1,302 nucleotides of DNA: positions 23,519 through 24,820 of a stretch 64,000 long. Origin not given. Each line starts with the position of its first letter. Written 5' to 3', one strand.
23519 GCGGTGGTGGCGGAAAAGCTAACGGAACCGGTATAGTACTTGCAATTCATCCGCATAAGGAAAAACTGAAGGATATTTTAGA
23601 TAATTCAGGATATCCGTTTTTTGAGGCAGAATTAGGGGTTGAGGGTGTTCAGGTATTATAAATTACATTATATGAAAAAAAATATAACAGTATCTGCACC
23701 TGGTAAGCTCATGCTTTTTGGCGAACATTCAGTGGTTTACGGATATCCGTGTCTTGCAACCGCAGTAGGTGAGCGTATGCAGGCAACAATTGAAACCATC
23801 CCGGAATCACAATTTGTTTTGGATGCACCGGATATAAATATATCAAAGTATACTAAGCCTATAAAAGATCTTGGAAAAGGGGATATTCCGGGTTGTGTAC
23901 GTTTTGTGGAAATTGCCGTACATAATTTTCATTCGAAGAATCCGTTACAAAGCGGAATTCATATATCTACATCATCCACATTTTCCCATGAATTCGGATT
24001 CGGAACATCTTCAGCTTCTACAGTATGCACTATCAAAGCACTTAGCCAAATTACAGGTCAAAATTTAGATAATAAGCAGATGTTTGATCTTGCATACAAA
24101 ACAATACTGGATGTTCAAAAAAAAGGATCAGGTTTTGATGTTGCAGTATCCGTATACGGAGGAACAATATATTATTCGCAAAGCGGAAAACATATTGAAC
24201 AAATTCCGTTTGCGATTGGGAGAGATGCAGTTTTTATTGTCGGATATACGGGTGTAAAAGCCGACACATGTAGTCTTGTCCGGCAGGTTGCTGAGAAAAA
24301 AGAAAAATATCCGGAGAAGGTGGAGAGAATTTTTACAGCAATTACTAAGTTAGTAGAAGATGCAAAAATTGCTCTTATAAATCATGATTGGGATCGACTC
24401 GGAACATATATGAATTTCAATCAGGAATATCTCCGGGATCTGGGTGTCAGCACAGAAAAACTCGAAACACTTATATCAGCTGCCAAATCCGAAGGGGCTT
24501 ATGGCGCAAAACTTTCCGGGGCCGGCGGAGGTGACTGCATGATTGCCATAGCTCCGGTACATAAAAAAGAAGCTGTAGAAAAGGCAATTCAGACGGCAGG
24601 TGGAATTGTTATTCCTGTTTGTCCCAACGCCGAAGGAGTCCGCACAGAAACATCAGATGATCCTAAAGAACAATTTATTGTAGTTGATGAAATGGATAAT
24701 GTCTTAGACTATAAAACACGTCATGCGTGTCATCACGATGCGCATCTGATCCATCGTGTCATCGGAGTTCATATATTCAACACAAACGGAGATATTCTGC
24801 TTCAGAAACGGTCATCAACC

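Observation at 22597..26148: Compact mevalonate-pathway operon with a GHMP kinase fused to an IDI type 1 (Nudix) domain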

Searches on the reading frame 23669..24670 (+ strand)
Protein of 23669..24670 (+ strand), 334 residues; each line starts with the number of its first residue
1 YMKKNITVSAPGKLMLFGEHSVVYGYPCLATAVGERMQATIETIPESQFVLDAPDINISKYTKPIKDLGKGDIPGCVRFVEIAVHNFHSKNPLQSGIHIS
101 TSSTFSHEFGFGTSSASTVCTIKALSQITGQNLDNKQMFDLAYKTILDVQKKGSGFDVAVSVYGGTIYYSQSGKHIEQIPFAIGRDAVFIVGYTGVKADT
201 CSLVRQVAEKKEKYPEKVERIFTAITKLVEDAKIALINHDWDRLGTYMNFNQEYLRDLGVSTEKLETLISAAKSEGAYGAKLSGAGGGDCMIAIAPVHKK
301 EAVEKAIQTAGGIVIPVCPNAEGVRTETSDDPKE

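Call 19: search_solved_structures(query=window:23669-24670:+, max_evalue=0.001, show_alignments=2)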
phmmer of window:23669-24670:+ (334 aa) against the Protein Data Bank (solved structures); distinct sequences matched with E-value up to 0.001: 30.
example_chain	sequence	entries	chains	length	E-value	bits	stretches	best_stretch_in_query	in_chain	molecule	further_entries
6mde_A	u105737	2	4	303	1.5e-38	136.2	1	6-326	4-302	Mevalonate kinase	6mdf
8teb_A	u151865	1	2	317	1.6e-38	136.1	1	6-328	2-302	Mevalonate kinase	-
4hac_A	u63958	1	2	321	1.9e-38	135.8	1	6-326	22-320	Mevalonate kinase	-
1kkh_A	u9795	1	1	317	3.2e-29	105.6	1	6-304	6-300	Mevalonate Kinase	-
1vis_A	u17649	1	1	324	3.3e-29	105.5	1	6-304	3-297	Mevalonate kinase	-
2hfs_A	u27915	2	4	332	2.7e-28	102.5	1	11-308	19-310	Mevalonate kinase, putative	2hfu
2x7i_A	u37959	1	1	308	6e-19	71.8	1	10-312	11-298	MEVALONATE KINASE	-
2oi2_A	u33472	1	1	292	1.6e-18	70.4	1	94-305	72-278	Mevalonate kinase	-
8tfo_A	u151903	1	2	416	3.3e-18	69.4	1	143-295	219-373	Mevalonate kinase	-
3k17_A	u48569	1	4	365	1.8e-16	63.7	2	2-171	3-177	Lin0012 protein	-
1kvk_A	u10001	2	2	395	9.3e-16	61.3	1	136-312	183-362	mevalonate kinase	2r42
2r3v_A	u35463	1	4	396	1.4e-14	57.5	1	150-323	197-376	Mevalonate kinase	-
3k85_A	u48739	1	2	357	4.6e-09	39.3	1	21-317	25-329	D-glycero-D-manno-heptose 1-phosphate kinase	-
1s4e_A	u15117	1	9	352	1.3e-08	37.9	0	229-306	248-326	Galactokinase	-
2a2c_A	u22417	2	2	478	1.7e-08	37.4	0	242-300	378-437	N-acetylgalactosamine kinase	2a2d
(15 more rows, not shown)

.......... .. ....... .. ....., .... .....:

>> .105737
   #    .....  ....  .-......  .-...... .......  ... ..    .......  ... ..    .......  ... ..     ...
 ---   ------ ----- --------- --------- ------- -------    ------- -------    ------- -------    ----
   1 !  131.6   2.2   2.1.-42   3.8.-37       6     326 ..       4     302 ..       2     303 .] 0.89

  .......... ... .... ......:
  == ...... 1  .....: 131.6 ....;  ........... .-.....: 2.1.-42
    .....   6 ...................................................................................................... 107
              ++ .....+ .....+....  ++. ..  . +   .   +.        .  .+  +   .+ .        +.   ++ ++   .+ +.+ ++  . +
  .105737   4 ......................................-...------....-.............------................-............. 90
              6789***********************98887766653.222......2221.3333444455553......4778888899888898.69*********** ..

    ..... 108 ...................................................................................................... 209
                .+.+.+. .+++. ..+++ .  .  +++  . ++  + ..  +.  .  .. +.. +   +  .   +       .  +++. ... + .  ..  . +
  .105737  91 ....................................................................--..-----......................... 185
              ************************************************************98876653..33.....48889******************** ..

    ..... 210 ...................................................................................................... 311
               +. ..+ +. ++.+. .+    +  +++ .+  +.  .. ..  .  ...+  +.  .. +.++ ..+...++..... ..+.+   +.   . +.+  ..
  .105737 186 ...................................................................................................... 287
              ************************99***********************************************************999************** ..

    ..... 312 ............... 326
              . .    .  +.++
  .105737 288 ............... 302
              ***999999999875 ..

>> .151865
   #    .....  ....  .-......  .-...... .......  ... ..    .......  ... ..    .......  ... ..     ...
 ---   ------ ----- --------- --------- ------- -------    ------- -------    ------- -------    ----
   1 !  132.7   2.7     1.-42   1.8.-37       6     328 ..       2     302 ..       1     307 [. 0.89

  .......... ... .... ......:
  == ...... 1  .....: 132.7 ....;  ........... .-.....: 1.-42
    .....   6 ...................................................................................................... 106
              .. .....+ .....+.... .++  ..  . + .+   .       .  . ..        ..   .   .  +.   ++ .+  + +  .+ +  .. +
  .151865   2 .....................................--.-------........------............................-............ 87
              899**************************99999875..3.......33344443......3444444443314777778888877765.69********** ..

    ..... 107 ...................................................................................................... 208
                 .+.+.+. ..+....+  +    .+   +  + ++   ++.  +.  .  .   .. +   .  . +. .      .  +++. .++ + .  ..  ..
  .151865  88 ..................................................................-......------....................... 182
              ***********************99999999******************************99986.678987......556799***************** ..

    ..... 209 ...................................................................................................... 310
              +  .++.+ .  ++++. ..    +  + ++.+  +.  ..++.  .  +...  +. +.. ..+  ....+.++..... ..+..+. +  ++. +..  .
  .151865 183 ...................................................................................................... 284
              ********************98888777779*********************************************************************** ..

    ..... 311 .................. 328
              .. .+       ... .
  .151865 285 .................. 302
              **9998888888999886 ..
